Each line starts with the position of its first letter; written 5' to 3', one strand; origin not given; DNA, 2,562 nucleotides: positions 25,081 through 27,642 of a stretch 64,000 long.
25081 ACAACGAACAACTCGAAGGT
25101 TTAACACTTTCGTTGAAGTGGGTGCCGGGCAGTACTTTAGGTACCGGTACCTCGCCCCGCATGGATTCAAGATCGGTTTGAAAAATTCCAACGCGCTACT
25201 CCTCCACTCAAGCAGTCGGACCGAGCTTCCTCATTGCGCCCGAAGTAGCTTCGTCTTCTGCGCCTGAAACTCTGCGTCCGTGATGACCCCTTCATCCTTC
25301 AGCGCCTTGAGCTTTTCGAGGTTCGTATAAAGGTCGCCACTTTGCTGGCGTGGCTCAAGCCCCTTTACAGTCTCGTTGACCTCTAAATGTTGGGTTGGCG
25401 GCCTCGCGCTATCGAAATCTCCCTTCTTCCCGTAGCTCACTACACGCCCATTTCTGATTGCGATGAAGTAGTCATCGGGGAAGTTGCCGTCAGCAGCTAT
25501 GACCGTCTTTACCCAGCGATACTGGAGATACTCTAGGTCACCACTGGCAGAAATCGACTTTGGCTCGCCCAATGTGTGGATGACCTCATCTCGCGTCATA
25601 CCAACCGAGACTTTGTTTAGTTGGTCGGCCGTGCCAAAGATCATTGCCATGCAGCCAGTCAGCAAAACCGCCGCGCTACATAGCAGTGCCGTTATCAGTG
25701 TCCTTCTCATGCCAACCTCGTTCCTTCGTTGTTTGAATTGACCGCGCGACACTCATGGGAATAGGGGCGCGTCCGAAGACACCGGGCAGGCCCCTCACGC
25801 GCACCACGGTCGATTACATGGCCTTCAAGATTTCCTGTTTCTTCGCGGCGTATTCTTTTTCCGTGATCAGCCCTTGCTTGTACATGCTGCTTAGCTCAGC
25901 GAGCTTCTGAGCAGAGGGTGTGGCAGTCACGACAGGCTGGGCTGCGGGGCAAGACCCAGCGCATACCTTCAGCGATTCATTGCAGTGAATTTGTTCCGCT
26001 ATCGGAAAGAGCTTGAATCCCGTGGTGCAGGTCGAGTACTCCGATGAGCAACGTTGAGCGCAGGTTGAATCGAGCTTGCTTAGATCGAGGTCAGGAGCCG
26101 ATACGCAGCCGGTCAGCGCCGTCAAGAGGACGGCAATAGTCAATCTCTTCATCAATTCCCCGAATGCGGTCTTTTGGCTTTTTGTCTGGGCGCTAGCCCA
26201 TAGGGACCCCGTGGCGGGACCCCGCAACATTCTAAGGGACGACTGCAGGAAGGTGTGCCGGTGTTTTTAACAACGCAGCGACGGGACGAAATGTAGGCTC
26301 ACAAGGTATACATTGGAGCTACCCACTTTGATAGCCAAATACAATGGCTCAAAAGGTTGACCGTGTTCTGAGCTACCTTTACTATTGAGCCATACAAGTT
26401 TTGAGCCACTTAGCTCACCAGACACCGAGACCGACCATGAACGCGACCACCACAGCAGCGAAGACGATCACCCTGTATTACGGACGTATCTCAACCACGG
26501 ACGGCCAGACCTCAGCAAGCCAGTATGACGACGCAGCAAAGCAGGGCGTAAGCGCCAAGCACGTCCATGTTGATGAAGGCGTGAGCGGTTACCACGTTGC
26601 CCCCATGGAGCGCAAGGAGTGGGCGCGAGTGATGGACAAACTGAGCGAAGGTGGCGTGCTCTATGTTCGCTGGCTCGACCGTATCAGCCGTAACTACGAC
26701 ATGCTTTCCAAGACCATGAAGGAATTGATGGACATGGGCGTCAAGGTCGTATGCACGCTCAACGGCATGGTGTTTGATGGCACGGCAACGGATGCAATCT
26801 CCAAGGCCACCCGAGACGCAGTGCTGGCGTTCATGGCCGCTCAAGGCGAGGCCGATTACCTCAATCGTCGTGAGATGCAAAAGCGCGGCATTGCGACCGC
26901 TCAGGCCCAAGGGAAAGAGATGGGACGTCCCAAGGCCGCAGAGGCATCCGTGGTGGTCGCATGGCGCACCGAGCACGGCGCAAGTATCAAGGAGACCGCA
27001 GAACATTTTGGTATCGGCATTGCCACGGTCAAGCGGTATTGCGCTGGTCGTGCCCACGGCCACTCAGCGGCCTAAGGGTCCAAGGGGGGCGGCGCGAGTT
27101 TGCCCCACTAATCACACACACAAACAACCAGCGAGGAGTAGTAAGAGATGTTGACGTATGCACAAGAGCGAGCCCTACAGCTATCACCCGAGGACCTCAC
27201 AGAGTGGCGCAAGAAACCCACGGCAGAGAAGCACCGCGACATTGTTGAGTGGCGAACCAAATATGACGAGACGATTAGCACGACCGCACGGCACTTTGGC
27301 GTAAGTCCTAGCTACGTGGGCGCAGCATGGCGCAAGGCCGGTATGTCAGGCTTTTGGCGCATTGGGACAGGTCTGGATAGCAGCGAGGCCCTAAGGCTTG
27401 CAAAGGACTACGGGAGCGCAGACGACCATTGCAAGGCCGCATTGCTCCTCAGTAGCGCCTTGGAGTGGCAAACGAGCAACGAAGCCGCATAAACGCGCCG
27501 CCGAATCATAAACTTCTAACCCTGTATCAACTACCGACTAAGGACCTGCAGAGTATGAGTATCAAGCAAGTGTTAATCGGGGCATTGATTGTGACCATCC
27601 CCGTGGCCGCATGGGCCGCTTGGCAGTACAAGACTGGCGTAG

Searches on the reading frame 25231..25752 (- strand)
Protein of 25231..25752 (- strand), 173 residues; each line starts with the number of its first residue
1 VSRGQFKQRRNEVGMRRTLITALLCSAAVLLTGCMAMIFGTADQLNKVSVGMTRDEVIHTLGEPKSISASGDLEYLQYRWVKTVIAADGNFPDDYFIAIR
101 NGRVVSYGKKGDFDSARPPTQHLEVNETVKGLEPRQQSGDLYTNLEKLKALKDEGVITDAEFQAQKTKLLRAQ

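Call 8: search_protein_families(library=pfam, proteins=[window:25231-25752:-], max_evalue=0.1)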
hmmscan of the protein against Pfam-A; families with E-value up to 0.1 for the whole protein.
window:25231-25752:- (173 aa): 4 families
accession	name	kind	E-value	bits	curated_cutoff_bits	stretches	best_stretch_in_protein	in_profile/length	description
PF09851.14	SHOCT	-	1.2e-09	38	27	1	145-170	3-28/28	Short C-terminal domain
PF04355.18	BamE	-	7.2e-05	23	23.2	1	41-68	5-32/71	Outer membrane protein assembly factor BamE domain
PF12978.13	DUF3862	-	0.013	15.8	25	1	43-85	90-134/159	Domain of Unknown Function with PDB structure (DUF3862)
PF05120.17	GvpG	-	0.03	14.9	30.6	1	142-171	34-63/67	Gas vesicle protein G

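Call 9: search_protein_families(library=phrogs, proteins=[window:25231-25752:-], max_evalue=0.1)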
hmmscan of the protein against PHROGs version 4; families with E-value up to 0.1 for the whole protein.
window:25231-25752:- (173 aa): 6 families
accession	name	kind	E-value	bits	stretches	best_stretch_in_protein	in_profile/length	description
phrog_2700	-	unknown function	3.7e-11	44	1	131-170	295-329/331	-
phrog_18614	-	unknown function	7.6e-07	30.2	1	14-110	4-106/129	-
phrog_888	-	unknown function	5.2e-06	27.4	1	137-170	236-269/271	-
phrog_3135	-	unknown function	5.2e-05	24.5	1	15-84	1-76/114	-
phrog_25640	-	unknown function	0.0091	16.7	1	22-108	12-101/189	-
phrog_33436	-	unknown function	0.0098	17.1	1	137-170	84-117/117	-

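Call 107: search_protein_families(library=padloc, proteins=[window:25231-25752:-], max_evalue=0.01)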
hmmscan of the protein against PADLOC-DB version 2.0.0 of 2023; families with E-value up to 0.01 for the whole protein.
window:25231-25752:- (173 aa): 0 families

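Call 108: search_protein_families(library=ncbifam, proteins=[window:25231-25752:-], max_evalue=0.01)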
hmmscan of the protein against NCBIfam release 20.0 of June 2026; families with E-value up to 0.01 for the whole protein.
window:25231-25752:- (173 aa): 0 families

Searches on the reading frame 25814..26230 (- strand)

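Call 8: search_protein_families(library=pfam, proteins=[window:25814-26230:-], max_evalue=0.1)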
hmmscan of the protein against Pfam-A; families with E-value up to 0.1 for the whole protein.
window:25814-26230:- (138 aa): 5 families
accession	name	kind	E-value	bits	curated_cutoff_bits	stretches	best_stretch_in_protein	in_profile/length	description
PF09851.14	SHOCT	-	1.9e-07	31.1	27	1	109-135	2-28/28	Short C-terminal domain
PF05120.17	GvpG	-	0.00015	22.3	30.6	1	108-137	35-64/67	Gas vesicle protein G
PF06464.16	DMAP_binding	-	0.00034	21.9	27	1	108-136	11-39/111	DMAP1-binding Domain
PF20612.3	SHOCT_2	-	0.009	16.6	24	1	114-129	20-35/53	SHOCT domain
PF02953.20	zf-Tim10_DDP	-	0.021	14.8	22.3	1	16-65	5-51/64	Tim10/DDP family zinc finger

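Call 9: search_protein_families(library=phrogs, proteins=[window:25814-26230:-], max_evalue=0.1)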
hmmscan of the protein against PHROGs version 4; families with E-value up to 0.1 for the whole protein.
window:25814-26230:- (138 aa): 4 families
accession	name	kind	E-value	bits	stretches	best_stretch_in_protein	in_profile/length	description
phrog_2700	-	unknown function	0.00021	21.9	1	104-136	298-330/331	-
phrog_2996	-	unknown function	0.0055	17.8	1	114-136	20-42/54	-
phrog_456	-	lysis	0.032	14.9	1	25-67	9-46/102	Rz-like spanin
phrog_888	-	unknown function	0.069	13.9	1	106-136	240-270/271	-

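Call 107: search_protein_families(library=padloc, proteins=[window:25814-26230:-], max_evalue=0.01)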
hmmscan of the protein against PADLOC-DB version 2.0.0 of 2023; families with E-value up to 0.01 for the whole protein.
window:25814-26230:- (138 aa): 0 families

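Call 108: search_protein_families(library=ncbifam, proteins=[window:25814-26230:-], max_evalue=0.01)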
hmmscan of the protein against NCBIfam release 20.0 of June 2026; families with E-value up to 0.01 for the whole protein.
window:25814-26230:- (138 aa): 0 families

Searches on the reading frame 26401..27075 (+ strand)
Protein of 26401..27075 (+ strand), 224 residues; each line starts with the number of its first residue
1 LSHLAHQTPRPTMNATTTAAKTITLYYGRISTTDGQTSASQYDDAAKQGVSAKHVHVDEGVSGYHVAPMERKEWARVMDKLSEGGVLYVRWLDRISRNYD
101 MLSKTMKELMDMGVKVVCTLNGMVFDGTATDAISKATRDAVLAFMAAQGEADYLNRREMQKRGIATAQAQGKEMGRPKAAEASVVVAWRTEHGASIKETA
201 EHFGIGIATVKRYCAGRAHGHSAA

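Call 8: search_protein_families(library=pfam, proteins=[window:26401-27075:+], max_evalue=0.1)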
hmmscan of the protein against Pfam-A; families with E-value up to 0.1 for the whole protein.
window:26401-27075:+ (224 aa): 11 families
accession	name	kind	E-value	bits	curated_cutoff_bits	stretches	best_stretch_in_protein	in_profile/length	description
PF00239.26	Resolvase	-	2e-18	67.3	23.3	1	26-172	3-144/145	Resolvase, N terminal domain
PF02796.21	HTH_7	-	0.0018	18.8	23.8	1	189-215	17-43/45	Helix-turn-helix domain of resolvase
PF13518.12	HTH_28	-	0.0021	18.6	25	1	189-216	9-35/52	Helix-turn-helix domain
PF13542.12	HTH_Tnp_ISL3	-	0.0022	17.9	27.4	1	186-213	20-46/51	Helix-turn-helix domain of transposase family ISL3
PF13560.12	HTH_31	-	0.014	16.2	27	1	188-218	9-39/64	Helix-turn-helix domain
PF07638.17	Sigma70_ECF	-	0.022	15.1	21.1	0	184-212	142-170/185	ECF sigma factor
PF08281.18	Sigma70_r4_2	-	0.023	14.8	25.7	1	185-213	18-46/54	Sigma-70, region 4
PF04545.22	Sigma70_r4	-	0.062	13.3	24.1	0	185-212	12-39/50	Sigma-70, region 4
PF13384.12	HTH_23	-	0.066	13.5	24.6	1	186-212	10-36/50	Homeodomain-like domain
PF03786.19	UxuA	-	0.07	12.3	23.7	1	98-151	83-137/352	D-mannonate dehydratase (UxuA)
PF15731.11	MqsA_antitoxin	-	0.076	13.6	30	0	160-222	50-111/131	Antitoxin component of bacterial toxin-antitoxin system, MqsA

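Call 9: search_protein_families(library=phrogs, proteins=[window:26401-27075:+], max_evalue=0.1)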
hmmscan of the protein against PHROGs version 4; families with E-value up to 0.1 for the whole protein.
window:26401-27075:+ (224 aa): 5 families
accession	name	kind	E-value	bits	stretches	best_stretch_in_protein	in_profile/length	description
phrog_125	-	DNA, RNA and nucleotide metabolism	1.5e-31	110.8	1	24-215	22-201/254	DNA invertase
phrog_95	-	integration and excision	1.8e-11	44.4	1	11-175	77-241/651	integrase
phrog_664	-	DNA, RNA and nucleotide metabolism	0.033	15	1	165-218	70-125/210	DNA binding protein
phrog_6962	-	unknown function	0.039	15.3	0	187-216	8-37/73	-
phrog_23699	-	unknown function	0.058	14.1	1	64-157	57-143/182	-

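Call 107: search_protein_families(library=padloc, proteins=[window:26401-27075:+], max_evalue=0.01)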
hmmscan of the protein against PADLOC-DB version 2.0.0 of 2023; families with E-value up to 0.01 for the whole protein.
window:26401-27075:+ (224 aa): 0 families

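Call 108: search_protein_families(library=ncbifam, proteins=[window:26401-27075:+], max_evalue=0.01)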
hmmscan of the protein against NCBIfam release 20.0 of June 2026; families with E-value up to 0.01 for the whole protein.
window:26401-27075:+ (224 aa): 3 families
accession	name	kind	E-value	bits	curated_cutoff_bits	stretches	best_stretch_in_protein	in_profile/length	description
NF009949.0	PRK13413.1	equivalog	1.8e-05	24.5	272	1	27-183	5-154/203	master DNA invertase Mpi family serine-type recombinase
NF041201.1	recomb_XisF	equivalog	0.0016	17.4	375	1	27-157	4-128/465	fdxN element excision recombinase XisF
TIGR03879.1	near_KaiC_dom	domain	0.0056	17.1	65.1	0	180-217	22-59/91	probable regulatory domain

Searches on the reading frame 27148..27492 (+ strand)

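Call 8: search_protein_families(library=pfam, proteins=[window:27148-27492:+], max_evalue=0.1)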
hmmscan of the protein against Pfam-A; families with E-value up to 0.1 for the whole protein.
window:27148-27492:+ (114 aa): 3 families
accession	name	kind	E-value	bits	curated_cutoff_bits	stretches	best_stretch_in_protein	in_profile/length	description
PF13518.12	HTH_28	-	0.023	15.2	25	1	32-63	5-34/52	Helix-turn-helix domain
PF01527.26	HTH_Tnp_1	-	0.034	14.8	24.1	0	24-63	7-45/75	Transposase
PF04545.22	Sigma70_r4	-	0.067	13.2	24.1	0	27-57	7-37/50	Sigma-70, region 4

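Call 9: search_protein_families(library=phrogs, proteins=[window:27148-27492:+], max_evalue=0.1)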
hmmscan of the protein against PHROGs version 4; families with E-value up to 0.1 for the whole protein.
window:27148-27492:+ (114 aa): 1 family
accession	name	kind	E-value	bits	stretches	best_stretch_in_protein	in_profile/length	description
phrog_16647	-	unknown function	0.018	16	1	21-64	10-52/58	-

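Call 107: search_protein_families(library=padloc, proteins=[window:27148-27492:+], max_evalue=0.01)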
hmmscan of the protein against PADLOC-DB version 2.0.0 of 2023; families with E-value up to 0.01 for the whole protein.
window:27148-27492:+ (114 aa): 0 families

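Call 108: search_protein_families(library=ncbifam, proteins=[window:27148-27492:+], max_evalue=0.01)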
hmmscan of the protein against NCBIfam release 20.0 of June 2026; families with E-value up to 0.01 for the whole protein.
window:27148-27492:+ (114 aa): 0 families
